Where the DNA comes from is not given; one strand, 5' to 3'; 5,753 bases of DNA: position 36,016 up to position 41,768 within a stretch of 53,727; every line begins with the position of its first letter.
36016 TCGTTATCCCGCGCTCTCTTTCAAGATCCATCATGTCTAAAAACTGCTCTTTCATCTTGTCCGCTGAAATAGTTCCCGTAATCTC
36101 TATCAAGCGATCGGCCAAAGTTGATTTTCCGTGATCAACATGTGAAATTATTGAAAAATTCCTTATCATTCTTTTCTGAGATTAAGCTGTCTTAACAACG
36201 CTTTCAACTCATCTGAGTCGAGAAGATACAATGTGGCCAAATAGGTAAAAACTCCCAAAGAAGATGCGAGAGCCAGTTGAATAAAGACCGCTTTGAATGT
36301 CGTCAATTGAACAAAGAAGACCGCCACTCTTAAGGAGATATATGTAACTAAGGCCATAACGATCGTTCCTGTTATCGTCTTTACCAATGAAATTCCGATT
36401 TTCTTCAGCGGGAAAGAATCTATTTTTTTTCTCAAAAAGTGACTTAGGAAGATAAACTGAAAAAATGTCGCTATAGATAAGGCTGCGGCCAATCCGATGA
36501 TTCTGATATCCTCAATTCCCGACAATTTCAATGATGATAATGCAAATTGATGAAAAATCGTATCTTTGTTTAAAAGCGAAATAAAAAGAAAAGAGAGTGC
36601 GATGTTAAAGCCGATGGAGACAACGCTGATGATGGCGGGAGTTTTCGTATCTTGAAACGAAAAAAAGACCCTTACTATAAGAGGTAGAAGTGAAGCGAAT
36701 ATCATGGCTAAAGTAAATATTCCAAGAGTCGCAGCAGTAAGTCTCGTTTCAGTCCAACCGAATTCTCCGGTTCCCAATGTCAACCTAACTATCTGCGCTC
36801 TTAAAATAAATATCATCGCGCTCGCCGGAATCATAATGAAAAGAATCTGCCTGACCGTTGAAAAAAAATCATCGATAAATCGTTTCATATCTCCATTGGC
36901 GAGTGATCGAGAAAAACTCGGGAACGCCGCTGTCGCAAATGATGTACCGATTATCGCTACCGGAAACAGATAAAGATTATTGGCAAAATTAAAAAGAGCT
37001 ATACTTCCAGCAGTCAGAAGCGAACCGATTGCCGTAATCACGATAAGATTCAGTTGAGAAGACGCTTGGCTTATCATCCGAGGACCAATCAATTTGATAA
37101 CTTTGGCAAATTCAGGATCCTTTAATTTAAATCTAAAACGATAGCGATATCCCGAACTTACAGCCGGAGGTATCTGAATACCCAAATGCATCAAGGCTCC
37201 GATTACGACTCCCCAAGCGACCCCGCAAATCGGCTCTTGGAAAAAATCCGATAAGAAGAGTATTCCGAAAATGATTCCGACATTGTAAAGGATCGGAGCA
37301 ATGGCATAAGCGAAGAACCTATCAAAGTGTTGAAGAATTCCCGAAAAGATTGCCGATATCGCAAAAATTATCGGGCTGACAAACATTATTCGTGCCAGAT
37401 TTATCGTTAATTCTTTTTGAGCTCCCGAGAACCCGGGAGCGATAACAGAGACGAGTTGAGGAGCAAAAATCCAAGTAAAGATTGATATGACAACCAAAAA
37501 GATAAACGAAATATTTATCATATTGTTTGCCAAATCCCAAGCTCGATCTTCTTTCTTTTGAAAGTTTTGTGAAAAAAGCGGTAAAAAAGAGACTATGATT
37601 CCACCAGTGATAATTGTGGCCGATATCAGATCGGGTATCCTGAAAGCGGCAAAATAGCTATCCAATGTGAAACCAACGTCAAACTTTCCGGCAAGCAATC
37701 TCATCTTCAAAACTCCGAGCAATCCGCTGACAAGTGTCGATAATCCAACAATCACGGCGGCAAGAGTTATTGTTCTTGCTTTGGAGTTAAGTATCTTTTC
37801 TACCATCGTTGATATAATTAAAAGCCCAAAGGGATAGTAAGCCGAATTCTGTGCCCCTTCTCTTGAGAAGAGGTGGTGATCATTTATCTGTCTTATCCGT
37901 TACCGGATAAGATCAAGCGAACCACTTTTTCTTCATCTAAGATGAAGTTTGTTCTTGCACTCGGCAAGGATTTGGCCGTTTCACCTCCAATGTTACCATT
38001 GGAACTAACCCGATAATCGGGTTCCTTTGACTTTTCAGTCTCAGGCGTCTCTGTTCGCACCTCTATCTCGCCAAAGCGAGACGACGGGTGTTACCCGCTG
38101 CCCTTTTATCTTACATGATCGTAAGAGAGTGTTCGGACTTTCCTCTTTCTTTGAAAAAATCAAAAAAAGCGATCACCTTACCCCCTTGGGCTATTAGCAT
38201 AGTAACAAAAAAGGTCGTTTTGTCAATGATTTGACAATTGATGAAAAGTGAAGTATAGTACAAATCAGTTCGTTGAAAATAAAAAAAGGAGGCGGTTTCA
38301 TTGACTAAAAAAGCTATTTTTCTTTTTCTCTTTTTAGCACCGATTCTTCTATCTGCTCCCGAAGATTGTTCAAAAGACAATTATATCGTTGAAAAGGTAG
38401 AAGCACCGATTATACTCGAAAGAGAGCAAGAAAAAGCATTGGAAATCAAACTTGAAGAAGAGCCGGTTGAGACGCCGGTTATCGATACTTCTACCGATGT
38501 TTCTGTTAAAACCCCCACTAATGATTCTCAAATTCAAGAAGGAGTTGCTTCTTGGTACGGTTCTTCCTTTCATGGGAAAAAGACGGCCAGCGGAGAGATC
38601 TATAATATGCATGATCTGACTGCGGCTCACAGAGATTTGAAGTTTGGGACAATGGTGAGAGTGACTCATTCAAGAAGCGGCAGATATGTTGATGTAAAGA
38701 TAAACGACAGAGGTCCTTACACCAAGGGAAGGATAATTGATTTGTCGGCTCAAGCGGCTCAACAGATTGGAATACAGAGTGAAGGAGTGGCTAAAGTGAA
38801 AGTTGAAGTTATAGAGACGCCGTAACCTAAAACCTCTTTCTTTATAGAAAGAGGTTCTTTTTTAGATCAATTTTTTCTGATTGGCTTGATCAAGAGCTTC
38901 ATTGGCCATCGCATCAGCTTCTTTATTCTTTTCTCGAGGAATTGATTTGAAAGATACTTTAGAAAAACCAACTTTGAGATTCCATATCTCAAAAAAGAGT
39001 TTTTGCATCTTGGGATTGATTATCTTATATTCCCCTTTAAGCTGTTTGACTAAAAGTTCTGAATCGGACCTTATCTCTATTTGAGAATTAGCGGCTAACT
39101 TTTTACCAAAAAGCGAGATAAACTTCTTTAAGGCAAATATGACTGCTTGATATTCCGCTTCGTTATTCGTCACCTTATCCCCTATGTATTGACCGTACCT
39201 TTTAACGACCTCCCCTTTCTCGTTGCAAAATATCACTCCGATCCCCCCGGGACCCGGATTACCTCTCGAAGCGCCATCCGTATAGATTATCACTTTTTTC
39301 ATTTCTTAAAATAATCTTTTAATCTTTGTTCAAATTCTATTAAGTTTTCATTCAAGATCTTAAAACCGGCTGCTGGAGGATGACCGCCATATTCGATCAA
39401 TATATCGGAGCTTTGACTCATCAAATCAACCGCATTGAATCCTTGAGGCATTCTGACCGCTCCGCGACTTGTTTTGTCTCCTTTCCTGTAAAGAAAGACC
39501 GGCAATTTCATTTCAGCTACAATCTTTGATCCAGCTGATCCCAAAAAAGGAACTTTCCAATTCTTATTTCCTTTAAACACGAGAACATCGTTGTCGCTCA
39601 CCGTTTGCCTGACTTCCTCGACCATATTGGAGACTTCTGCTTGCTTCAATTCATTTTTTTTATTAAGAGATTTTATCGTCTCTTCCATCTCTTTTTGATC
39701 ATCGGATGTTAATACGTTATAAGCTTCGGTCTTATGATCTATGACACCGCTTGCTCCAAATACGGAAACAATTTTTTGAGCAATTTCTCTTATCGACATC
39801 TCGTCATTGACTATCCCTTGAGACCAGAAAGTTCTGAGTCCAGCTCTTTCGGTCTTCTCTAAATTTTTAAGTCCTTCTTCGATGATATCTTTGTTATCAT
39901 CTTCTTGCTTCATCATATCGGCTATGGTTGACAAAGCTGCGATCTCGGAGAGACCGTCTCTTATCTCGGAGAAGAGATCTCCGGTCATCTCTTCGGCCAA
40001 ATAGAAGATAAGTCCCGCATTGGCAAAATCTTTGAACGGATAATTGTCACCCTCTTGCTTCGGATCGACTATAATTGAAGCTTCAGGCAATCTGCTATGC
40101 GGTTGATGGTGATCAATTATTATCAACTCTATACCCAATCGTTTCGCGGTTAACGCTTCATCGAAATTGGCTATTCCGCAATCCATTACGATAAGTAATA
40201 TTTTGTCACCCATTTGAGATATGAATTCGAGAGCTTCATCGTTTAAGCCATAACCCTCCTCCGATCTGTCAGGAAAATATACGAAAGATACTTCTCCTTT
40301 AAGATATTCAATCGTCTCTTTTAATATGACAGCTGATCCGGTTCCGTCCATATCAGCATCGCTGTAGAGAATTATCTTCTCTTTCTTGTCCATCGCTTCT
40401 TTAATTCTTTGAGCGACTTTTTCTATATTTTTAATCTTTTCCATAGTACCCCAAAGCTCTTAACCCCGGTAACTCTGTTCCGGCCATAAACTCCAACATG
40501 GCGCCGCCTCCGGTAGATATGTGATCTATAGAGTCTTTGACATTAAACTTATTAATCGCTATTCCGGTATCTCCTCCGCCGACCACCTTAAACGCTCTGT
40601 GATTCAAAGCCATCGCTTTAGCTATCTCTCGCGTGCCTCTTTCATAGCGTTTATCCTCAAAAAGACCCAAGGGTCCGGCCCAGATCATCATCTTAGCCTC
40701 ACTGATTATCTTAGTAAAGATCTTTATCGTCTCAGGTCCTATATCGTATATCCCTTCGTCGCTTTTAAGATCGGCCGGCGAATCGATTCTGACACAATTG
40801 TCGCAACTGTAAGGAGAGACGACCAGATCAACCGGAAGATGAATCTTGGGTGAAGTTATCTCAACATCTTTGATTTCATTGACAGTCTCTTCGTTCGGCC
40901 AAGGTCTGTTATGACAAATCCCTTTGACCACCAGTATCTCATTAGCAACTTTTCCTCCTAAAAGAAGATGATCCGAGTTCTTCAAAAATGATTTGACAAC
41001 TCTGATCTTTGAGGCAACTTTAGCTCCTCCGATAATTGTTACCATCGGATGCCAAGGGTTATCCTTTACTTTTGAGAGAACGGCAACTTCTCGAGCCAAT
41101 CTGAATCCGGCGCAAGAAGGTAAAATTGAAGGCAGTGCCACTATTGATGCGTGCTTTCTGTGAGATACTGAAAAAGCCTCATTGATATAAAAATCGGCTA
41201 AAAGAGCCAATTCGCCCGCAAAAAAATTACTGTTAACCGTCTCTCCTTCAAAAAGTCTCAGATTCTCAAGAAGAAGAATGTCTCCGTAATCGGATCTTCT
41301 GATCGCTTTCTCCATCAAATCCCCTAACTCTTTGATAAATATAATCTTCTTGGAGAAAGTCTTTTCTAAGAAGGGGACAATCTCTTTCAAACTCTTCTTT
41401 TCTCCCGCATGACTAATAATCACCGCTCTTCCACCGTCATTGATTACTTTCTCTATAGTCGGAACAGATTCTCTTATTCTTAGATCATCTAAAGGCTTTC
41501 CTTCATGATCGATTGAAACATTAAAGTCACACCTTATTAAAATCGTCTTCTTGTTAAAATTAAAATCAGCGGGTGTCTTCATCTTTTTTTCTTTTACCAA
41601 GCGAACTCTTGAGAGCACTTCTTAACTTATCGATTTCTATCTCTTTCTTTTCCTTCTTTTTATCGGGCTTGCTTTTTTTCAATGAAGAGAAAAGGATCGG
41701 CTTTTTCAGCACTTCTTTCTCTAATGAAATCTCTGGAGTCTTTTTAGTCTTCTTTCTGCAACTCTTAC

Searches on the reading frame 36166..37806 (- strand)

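Call 13: search_protein_families(library=pfam, proteins=[window:36166-37806:-], max_evalue=0.001)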
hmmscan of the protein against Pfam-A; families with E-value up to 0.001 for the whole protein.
window:36166-37806:- (546 aa): 4 families
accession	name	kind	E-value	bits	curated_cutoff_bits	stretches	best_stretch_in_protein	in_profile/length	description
PF03023.19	MurJ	-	4.1e-84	283.2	27.4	1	42-494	5-435/451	Lipid II flippase MurJ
PF13440.11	Polysacc_synt_3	-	1.3e-09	38.2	23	1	93-346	43-286/293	Polysaccharide biosynthesis protein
PF01554.23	MatE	-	2.5e-08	34.2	24.9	1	251-407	11-161/161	MatE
PF01943.22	Polysacc_synt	-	3.5e-07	30.4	28.2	1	99-300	84-272/274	Polysaccharide biosynthesis protein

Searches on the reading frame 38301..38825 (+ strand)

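Call 14: search_protein_families(library=pfam, proteins=[window:38301-38825:+], max_evalue=0.001)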
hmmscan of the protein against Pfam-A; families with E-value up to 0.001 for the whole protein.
window:38301-38825:+ (174 aa): 1 family
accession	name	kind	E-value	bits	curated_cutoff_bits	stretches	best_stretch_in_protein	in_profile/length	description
PF03330.24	DPBB_1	-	9.6e-26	90.3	28.8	1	79-168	2-83/83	Lytic transglycolase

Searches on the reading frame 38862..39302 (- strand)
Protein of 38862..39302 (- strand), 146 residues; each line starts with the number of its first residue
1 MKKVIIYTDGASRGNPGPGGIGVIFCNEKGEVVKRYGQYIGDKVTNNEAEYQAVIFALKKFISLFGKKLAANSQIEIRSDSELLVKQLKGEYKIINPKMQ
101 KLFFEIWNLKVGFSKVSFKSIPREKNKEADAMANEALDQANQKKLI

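Call 13: search_protein_families(library=pfam, proteins=[window:38862-39302:-], max_evalue=0.001)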
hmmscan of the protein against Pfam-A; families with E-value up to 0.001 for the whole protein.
window:38862-39302:- (146 aa): 2 families
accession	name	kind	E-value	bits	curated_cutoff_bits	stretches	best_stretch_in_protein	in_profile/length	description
PF13456.12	RVT_3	-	1.5e-23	83.5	21.6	1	8-136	2-123/123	Reverse transcriptase-like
PF00075.30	RNase_H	-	5.4e-15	56.2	25.8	1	2-90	2-77/141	RNase H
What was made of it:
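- On Diversity-generating retroelement target: There is no reverse transcriptase; the RVT_3 hit at 38862-39302 is an RNase H-type domain (call 13).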

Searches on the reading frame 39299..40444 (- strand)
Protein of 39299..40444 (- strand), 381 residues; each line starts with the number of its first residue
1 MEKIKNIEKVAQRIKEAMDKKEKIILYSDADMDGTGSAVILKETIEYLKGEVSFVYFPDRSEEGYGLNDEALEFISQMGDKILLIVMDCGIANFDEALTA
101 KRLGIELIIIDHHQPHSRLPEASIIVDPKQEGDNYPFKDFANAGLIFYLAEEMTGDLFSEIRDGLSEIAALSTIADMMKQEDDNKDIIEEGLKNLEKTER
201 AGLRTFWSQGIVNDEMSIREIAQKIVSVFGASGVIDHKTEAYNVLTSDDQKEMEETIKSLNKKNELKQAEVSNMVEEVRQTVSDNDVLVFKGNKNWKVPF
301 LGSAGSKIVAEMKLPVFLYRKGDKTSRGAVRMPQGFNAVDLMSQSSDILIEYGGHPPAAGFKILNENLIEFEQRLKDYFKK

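Call 13: search_protein_families(library=pfam, proteins=[window:39299-40444:-], max_evalue=0.001)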
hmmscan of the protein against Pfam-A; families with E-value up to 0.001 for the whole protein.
window:39299-40444:- (381 aa): 2 families
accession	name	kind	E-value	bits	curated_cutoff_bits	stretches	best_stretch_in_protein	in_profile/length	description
PF01368.27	DHH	-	5.3e-17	62.7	28.1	1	23-156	1-108/125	DHH family, N-terminal domain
PF02272.25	DHHA1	-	1.5e-06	29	25.9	1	310-381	27-102/102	DHHA1 domain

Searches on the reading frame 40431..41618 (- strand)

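Call 13: search_protein_families(library=pfam, proteins=[window:40431-41618:-], max_evalue=0.001)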
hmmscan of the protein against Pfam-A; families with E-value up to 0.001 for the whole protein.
window:40431-41618:- (395 aa): 1 family
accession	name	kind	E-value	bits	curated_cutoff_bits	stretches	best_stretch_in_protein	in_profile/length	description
PF00162.24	PGK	-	2.6e-108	362.8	27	1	18-380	3-378/379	Phosphoglycerate kinase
